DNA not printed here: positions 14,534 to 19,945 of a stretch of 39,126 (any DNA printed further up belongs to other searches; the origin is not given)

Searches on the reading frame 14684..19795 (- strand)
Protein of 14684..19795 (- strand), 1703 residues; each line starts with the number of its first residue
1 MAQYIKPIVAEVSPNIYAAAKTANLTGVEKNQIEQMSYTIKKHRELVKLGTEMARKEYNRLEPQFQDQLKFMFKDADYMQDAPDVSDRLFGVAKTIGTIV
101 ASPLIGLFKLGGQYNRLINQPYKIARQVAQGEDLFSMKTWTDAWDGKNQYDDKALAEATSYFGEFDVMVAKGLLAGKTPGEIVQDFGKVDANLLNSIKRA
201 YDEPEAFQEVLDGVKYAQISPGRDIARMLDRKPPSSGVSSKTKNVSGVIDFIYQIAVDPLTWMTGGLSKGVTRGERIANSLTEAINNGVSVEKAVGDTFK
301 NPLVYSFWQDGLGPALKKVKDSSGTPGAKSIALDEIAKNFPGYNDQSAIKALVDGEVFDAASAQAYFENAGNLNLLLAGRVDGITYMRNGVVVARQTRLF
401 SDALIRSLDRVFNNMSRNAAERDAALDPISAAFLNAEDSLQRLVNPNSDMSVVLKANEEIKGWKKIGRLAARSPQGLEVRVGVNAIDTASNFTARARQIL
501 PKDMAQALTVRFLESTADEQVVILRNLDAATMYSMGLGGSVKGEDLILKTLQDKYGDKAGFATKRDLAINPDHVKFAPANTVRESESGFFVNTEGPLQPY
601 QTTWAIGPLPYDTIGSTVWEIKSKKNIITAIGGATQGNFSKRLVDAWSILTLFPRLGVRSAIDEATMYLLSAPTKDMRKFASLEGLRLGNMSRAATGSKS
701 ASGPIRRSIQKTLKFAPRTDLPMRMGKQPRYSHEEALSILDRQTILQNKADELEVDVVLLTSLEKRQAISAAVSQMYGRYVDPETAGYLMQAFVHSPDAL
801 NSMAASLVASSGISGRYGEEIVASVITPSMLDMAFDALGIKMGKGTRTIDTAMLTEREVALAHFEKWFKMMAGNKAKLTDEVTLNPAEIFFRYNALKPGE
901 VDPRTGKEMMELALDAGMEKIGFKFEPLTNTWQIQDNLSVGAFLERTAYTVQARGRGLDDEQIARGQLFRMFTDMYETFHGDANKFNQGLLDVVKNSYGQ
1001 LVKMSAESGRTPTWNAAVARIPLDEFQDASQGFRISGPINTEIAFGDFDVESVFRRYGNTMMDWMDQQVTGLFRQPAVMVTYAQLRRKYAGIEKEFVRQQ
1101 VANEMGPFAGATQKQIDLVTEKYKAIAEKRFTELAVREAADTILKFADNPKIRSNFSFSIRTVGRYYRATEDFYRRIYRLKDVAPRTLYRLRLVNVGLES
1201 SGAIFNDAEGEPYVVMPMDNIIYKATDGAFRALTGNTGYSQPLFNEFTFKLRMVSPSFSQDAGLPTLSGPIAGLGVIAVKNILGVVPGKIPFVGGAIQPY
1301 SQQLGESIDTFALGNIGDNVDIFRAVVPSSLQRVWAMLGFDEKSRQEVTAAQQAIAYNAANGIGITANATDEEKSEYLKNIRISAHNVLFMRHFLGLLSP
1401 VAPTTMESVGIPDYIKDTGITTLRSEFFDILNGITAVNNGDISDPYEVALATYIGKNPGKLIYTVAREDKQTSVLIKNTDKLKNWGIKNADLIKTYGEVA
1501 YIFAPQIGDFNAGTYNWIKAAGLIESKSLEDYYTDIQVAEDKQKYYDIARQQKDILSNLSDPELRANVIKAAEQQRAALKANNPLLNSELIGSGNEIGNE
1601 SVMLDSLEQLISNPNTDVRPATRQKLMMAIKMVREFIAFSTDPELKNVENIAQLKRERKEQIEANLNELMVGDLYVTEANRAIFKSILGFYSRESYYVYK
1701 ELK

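Call 29: search_protein_families(library=phrogs, proteins=[window:14684-19795:-], max_evalue=0.00001)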
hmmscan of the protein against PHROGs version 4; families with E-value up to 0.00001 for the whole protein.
window:14684-19795:- (1703 aa): 0 families

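Call 63: search_protein_families(library=pfam, proteins=[window:14684-19795:-], max_evalue=0.001)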
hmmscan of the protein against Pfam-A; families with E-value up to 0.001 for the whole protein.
window:14684-19795:- (1703 aa): 0 families

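Call 64: search_solved_structures(query=window:14684-19795:-, max_evalue=0.01)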
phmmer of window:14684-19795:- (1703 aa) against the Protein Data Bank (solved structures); distinct sequences matched with E-value up to 0.01: 0.
